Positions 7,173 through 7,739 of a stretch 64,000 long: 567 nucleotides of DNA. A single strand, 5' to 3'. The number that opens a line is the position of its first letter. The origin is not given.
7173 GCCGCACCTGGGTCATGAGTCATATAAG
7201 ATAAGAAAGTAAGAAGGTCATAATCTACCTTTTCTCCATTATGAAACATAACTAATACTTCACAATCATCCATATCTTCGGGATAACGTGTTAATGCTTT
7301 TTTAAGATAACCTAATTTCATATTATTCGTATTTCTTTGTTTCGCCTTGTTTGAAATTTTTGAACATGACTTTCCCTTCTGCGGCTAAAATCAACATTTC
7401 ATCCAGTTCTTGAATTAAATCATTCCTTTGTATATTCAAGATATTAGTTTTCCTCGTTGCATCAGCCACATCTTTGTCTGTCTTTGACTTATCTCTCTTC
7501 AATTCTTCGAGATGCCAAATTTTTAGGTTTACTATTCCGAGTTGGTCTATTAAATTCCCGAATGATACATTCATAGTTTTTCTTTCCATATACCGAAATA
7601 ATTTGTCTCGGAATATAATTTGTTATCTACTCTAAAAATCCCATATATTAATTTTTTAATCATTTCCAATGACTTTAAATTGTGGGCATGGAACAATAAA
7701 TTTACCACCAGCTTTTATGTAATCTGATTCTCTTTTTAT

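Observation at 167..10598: Virus-borne dTDP-deoxyhexose pathway with a C-methyltransferase and a battery of glycosyltransferases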

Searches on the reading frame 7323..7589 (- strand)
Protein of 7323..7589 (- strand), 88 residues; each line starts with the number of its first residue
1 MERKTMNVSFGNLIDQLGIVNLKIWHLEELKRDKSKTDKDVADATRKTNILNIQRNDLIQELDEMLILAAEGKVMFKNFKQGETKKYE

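Call 8: search_protein_families(library=pfam, proteins=[window:7323-7589:-], max_evalue=0.01)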
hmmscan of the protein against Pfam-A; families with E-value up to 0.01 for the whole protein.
window:7323-7589:- (88 aa): 2 families
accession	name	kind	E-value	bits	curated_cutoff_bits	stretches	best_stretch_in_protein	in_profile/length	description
PF14063.11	DUF4254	-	1.6e-09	38.2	27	1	9-77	75-143/144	Protein of unknown function (DUF4254)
PF16471.10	JIP_LZII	-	0.0053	17.4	30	1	48-65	21-38/71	JNK-interacting protein leucine zipper II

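Call 44: find_homologous_proteins(query=window:7323-7589:-, max_evalue=0.001)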
Query window:7323-7589:- (88 aa): 162 proteins with E <= 0.001 among 164 candidates; the best 120 are listed.
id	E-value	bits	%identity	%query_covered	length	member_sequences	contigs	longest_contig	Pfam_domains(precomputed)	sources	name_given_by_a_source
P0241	7.4e-46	171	100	94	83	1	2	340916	PF14063.12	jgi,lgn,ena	-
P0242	1.8e-40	154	88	94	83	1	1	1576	PF14063.12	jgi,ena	-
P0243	1.2e-37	145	85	91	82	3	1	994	PF14063.12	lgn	-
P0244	1.5e-37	145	85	91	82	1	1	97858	PF14063.12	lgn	-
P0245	6.7e-37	143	83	91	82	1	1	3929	PF14063.12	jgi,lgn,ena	-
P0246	4.8e-35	137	78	90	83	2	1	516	PF14063.12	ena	-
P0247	1.2e-34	135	78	93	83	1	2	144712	PF14063.12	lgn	-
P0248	2.1e-34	135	80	90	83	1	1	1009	PF14063.12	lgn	-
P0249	6.7e-34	133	77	90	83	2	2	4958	PF14063.12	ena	-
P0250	4.4e-33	130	78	90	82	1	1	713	PF14063.12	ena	-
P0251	8.1e-33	130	76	93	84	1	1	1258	PF14063.12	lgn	-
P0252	1.5e-32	129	77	90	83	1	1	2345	PF14063.12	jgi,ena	jgi:hypothetical protein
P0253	2.5e-32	128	75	90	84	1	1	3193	PF14063.12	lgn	-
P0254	2.8e-32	128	76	90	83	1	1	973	PF14063.12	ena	-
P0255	3.0e-32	128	75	90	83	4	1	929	PF14063.12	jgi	jgi:hypothetical protein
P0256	5.1e-32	127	72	90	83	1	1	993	PF14063.12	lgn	-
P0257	6.8e-32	127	76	90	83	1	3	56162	PF14063.12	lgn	-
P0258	8.6e-32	126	75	90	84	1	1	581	PF14063.12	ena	-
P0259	1.0e-31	126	72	90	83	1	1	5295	PF14063.12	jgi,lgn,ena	jgi:hypothetical protein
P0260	1.6e-31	125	76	90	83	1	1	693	PF14063.12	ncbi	-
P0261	3.3e-31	124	75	90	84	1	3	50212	PF14063.12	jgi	jgi:hypothetical protein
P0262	4.9e-31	124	75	90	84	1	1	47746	PF14063.12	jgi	jgi:hypothetical protein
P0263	8.4e-31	123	73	90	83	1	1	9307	PF14063.12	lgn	-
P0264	3.5e-30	121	68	90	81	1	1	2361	PF14063.12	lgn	-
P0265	1.2e-29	119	72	90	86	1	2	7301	PF14063.12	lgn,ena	-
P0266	2.6e-29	118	75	90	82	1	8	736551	PF14063.12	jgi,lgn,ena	jgi:predicted metal-dependent HD superfamily phosphohydrolase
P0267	2.2e-28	115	75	90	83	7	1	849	PF14063.12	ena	-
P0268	3.3e-28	115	71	90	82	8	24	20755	PF14063.12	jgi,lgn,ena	-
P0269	3.4e-28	115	73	90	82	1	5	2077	PF14063.12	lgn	-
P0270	3.7e-28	115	73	90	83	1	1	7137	PF14063.12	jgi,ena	-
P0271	7.7e-28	114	72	90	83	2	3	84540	PF14063.12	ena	-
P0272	8.0e-28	114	71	90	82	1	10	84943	PF14063.12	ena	-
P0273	8.3e-28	114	71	90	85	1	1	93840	PF14063.12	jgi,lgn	jgi:hypothetical protein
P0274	9.3e-28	113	70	90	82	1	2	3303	PF14063.12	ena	-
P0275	1.6e-27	113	73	90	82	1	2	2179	PF14063.12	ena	-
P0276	2.1e-27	112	71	90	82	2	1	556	PF14063.12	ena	-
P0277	2.1e-27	112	71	90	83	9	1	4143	PF14063.12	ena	-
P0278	3.8e-27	111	71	90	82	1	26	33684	PF14063.12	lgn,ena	-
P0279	4.7e-27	111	68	90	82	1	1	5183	PF14063.12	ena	-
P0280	5.4e-27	111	71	90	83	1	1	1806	PF14063.12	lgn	-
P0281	5.6e-27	111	67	90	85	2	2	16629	PF14063.12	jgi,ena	-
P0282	9.3e-27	110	67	90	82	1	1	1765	PF14063.12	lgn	-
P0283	1.2e-26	110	70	90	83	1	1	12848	PF14063.12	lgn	-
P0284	1.5e-26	110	70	90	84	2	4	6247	PF14063.12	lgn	-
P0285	1.6e-26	109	66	90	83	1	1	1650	PF14063.12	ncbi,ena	-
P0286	2.4e-26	109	72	90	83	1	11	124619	PF14063.12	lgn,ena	-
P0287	2.9e-26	109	68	90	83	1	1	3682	PF14063.12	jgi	jgi:hypothetical protein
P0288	4.5e-26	108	70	90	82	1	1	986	PF14063.12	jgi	jgi:hypothetical protein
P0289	4.6e-26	108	67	90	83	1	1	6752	PF14063.12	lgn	-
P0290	5.0e-26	108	68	90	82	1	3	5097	PF14063.12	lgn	-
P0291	5.2e-26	108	71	90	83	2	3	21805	PF14063.12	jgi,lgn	jgi:hypothetical protein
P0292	5.4e-26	108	71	90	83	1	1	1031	PF14063.12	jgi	jgi:hypothetical protein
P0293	6.4e-26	108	67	90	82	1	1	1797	PF14063.12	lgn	-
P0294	6.4e-26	108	70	90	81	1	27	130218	PF14063.12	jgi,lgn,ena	-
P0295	6.7e-26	108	65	90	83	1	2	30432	PF14063.12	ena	-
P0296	9.9e-26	107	70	90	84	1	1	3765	PF14063.12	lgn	-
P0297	1.5e-25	106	67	90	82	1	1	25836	PF14063.12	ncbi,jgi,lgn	-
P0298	1.7e-25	106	71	90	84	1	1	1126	PF14063.12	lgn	-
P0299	3.1e-25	105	66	90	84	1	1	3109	PF14063.12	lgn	-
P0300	3.7e-25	105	66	90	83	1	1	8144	PF14063.12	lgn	-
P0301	6.8e-25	104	67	90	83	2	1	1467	PF14063.12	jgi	-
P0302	1.9e-24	103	65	90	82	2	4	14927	PF14063.12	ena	-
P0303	2.0e-24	103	67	90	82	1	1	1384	PF14063.12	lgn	-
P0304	2.0e-24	103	63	90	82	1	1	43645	PF14063.12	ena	-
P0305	2.9e-24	102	67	90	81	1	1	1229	PF14063.12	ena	-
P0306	6.9e-24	101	64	95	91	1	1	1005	PF14063.12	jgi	jgi:predicted metal-dependent HD superfamily phosphohydrolase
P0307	8.1e-24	101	65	90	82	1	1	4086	PF14063.12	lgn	-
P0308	1.1e-23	101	63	90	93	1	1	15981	PF14063.12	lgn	-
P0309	1.1e-23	100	62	90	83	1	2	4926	PF14063.12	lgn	-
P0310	1.2e-23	100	66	90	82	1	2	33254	PF14063.12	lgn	-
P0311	1.9e-23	100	63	90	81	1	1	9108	PF14063.12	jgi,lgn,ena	-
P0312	6.4e-23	98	62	93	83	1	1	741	PF14063.12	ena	-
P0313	7.6e-23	98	63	90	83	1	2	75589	PF14063.12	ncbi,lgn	-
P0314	1.3e-22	97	67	90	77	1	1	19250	PF14063.12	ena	-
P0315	2.7e-22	96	61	90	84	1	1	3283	PF14063.12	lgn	-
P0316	4.8e-22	95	61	91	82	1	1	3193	PF14063.12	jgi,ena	-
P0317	7.7e-22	95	62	90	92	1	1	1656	PF14063.12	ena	-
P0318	1.4e-19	87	63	90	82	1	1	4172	PF14063.12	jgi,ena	-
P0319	1.4e-19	87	57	90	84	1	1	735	PF14063.12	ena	-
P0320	1.6e-19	87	59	93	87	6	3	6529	PF14063.12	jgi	-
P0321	1.8e-19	87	59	90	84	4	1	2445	PF14063.12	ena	-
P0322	2.1e-19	87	59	90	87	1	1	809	PF14063.12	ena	-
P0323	2.6e-19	87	57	90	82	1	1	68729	PF14063.12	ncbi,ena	-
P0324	2.8e-19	86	58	90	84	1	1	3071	PF14063.12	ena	-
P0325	2.8e-19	86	61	93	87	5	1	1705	PF14063.12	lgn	-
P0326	3.0e-19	86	59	93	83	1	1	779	PF14063.12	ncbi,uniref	ncbi:unnamed protein product [marine sediment metagenome]|uniref:DUF4254 domain-containing protein n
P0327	3.2e-19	86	63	90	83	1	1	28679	PF14063.12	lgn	-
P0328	4.1e-19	86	54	90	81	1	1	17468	PF14063.12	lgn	-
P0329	6.7e-19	85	56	93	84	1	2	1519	PF14063.12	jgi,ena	jgi:uncharacterized protein YpiB (UPF0302 family)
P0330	6.8e-19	85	55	93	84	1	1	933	PF14063.12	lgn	-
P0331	6.9e-19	85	57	93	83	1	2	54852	PF14063.12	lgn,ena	-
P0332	7.2e-19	85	57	90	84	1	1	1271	PF14063.12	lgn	-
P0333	7.6e-19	85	56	90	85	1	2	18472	PF14063.12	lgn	-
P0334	8.5e-19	85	59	90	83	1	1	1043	PF14063.12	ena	-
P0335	1.1e-18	85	59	90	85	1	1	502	PF14063.12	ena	-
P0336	1.2e-18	84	56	90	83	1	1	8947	PF14063.12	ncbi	-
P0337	1.3e-18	84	58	90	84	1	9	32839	PF14063.12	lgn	-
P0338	1.5e-18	84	58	90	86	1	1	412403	PF14063.12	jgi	jgi:predicted TPR repeat methyltransferase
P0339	1.6e-18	84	58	90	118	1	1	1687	PF14063.12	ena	-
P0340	1.6e-18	84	56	90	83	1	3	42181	PF14063.12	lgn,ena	-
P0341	1.7e-18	84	54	90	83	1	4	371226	PF14063.12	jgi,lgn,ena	jgi:hypothetical protein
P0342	1.9e-18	84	55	93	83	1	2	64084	PF14063.12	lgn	-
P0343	2.0e-18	84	56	90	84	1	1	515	PF14063.12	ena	-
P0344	2.5e-18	83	59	89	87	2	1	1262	PF14063.12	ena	-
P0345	2.5e-18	83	54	90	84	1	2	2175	PF14063.12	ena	-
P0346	3.1e-18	83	57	90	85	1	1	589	PF14063.12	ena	-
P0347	5.4e-18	82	56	91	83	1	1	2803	PF14063.12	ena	-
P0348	5.5e-18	82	56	90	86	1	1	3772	PF14063.12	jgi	-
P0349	8.0e-18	82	56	90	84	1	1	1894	PF14063.12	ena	-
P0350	1.0e-17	81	55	90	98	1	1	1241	PF14063.12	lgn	-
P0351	1.1e-17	81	62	90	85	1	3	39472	PF14063.12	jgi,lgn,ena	jgi:hypothetical protein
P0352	1.4e-17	81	56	90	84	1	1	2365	PF14063.12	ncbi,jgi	jgi:hypothetical protein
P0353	1.5e-17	81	51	93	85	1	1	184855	PF14063.12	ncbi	-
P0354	1.7e-17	81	54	93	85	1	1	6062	PF14063.12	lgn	-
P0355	1.7e-17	81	56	90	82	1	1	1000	PF14063.12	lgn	-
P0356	1.8e-17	81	54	97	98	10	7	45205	PF14063.12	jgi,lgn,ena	jgi:hypothetical protein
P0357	1.8e-17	81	56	90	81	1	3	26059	PF14063.12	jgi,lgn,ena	-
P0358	1.8e-17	81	51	93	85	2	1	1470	PF14063.12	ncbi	-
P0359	1.8e-17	81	53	90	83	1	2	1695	PF14063.12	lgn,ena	-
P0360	1.8e-17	81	56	93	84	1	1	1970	PF14063.12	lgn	-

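Call 47: search_solved_structures(query=A1, max_evalue=10, show_alignments=2)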
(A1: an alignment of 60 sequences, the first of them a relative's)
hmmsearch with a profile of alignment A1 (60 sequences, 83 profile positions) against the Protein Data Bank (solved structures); distinct sequences matched with E-value up to 10: 4.
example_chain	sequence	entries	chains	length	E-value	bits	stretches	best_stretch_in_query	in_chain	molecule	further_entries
5h7a_C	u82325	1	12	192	0.22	14.9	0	34-74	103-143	Immunoglobulin G-binding protein A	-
2w83_C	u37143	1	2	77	0.27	14.6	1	41-77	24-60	C-JUN-AMINO-TERMINAL KINASE-INTERACTING PROTEIN 4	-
5h7b_A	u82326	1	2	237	0.29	14.5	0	34-74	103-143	Immunoglobulin G-binding protein A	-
5h79_D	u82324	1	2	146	0.37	14.2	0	40-74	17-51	Immunoglobulin G-binding protein A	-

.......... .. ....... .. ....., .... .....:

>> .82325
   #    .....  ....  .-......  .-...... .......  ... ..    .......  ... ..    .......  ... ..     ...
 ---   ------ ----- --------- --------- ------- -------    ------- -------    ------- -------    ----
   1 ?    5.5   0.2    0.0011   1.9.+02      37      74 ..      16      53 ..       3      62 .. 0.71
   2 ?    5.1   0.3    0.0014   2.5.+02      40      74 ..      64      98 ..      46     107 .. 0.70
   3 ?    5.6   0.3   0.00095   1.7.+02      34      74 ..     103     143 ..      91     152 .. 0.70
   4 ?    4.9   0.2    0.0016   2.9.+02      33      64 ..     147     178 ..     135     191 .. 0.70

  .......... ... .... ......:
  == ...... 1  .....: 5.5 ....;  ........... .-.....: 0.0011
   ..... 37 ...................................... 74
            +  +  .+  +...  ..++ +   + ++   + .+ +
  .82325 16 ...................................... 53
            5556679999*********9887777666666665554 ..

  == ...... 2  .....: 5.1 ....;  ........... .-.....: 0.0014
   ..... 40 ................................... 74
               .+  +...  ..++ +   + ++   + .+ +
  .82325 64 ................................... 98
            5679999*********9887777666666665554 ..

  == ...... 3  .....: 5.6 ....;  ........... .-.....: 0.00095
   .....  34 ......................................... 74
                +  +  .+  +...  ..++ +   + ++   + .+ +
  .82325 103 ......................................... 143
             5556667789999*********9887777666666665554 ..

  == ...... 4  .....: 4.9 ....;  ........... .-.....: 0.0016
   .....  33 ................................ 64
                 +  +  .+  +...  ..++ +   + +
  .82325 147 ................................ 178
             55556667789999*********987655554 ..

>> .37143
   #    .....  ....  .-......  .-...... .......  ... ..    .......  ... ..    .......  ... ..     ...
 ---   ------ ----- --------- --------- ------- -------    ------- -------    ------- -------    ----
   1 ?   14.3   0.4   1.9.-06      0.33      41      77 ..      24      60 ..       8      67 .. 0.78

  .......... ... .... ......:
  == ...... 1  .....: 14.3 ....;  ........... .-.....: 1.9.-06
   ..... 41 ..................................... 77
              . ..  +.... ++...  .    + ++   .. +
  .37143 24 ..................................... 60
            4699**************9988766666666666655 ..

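Call 51: predict_structure(alignment_id=A1)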
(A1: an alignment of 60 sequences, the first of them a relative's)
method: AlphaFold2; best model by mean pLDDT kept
length: 83 residues; sequences in the alignment: 60
mean_pLDDT: 91.9   pTM: 0.73
mean pLDDT of the five models: 91.9, 90.4, 88.2, 88.1, 85.7
residues with pLDDT >= 90: 64; 70-90: 15; 50-70: 4; < 50: 0
segments of 3 or more residues with pLDDT < 50: none
pLDDT, mean of each block of 10 residues (from residue 1): 84 98 98 98 98 97 90 79 67
secondary structure, 60 per line:
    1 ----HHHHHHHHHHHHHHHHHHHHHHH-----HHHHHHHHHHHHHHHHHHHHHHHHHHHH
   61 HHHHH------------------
elements in order: H5-27 H33-65

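Call 58: fold_search(model_id=the predicted structure, library=pdb)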
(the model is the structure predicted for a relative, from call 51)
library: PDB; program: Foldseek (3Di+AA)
matches with E <= 10: 355; with E <= 0.001: 0
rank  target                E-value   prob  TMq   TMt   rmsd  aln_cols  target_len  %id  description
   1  7qca_LHH              4.6e-01  0.44  0.42  0.32  11.0        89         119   11  Spraguea lophii ribosome (released 2022-11-30)
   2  5u0p_V                7.6e-01  0.35  0.41  0.33  12.8        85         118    8  Cryo-EM structure of the transcriptional Mediator (released 2017-03-08)
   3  9l5s_CV               1.0e+00  0.98  0.64  0.77   1.0        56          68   16  Cryo-EM structure of the thermophile spliceosome (state B*Q1) (released 2025-03-12)
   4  6woo_h                1.2e+00  0.30  0.41  0.32   9.2        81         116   12  CryoEM structure of yeast 80S ribosome with Met-tRNAiMet, eIF5B, and GDP (released 2020-09-23)
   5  5xy3_h                1.3e+00  0.23  0.40  0.31   9.3        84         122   11  Large subunit of Trichomonas vaginalis ribosome (released 2017-08-30)
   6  5ako_B                1.4e+00  0.84  0.63  0.69   5.1        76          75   12  The complex of Tse2 and Tsi2 from Pseudomonas aeruginosa (released 2015-12-23)
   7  5j0k_B                1.4e+00  0.38  0.41  0.45   5.5        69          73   19  De novo design of protein homo-oligomers with modular hydrogen bond network-mediated specificity (released 2016-05-25)
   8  1zhc_MODEL_1_A        1.4e+00  0.28  0.39  0.42   4.5        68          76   12  Solution structure of HP1242 from Helicobacter pylori (released 2005-12-06)
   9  8cwy_B                1.5e+00  0.33  0.37  0.41   4.6        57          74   19  Accurate computational design of genetically encoded 3D protein crystals (released 2023-11-01)
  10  5j45                  1.6e+00  0.87  0.63  0.48   2.6        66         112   23  Crystal structure of Shrub, fly ortholog of SNF7/CHMP4B (released 2016-07-20)
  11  7upo_A                1.6e+00  0.80  0.58  0.64   3.2        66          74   17  Crystal structure of designed heterotrimeric assembly DHT03 (released 2022-12-14)
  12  7s5c_F                1.7e+00  0.94  0.63  0.87   1.5        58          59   12  M. xanthus ferritin-like protein EncB (released 2022-02-02)
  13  7s5k_C                1.7e+00  0.89  0.66  0.79   4.3        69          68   10  M. xanthus ferritin-like protein EncB (released 2022-02-02)
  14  5j9t_D                1.7e+00  0.47  0.49  0.34  10.2        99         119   14  Crystal structure of the NuA4 core complex (released 2016-10-26)
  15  4h63_V                1.7e+00  0.21  0.41  0.33  12.5        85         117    8  Structure of the Schizosaccharomyces pombe Mediator head module (released 2012-10-31)
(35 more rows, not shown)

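Call 73: search_protein_families(library=phrogs, proteins=[window:7323-7574:-], max_evalue=0.001)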
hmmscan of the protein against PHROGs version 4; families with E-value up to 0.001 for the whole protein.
window:7323-7574:- (83 aa): 0 families

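Call 96: find_encoding_contigs(protein=P0353, flank=8000, max_places=1)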
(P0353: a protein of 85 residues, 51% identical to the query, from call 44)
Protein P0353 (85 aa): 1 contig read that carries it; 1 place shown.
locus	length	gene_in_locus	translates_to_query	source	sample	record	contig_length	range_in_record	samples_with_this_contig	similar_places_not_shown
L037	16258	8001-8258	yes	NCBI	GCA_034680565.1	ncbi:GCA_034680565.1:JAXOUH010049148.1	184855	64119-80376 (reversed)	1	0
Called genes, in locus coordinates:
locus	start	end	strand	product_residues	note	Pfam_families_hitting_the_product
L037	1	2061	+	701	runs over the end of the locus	PF17975:RNR_Alpha, PF02867:Ribonuc_red_lgC (faint)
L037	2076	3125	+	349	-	-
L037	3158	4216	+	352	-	-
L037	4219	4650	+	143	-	PF22769:DCD (weak), PF00692:dUTPase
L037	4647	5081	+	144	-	PF08719:NADAR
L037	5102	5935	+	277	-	-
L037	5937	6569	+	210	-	PF05050:Methyltransf_21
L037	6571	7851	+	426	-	PF08421:Methyltransf_13, PF13489:Methyltransf_23, PF08484:Methyltransf_14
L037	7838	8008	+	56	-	-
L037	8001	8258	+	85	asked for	PF14063:DUF4254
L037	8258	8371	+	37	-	-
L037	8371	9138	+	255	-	PF00929:RNase_T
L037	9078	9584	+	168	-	-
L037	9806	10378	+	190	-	-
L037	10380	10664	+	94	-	-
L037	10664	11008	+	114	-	-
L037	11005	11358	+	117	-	-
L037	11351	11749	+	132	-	-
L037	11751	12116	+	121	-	-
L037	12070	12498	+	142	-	-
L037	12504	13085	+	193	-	-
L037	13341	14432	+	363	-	PF00154:RecA_N, PF06745:ATPase (weak)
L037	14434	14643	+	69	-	-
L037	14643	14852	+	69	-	-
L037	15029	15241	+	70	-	-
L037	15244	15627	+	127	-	-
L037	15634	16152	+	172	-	-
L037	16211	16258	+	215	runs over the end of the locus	-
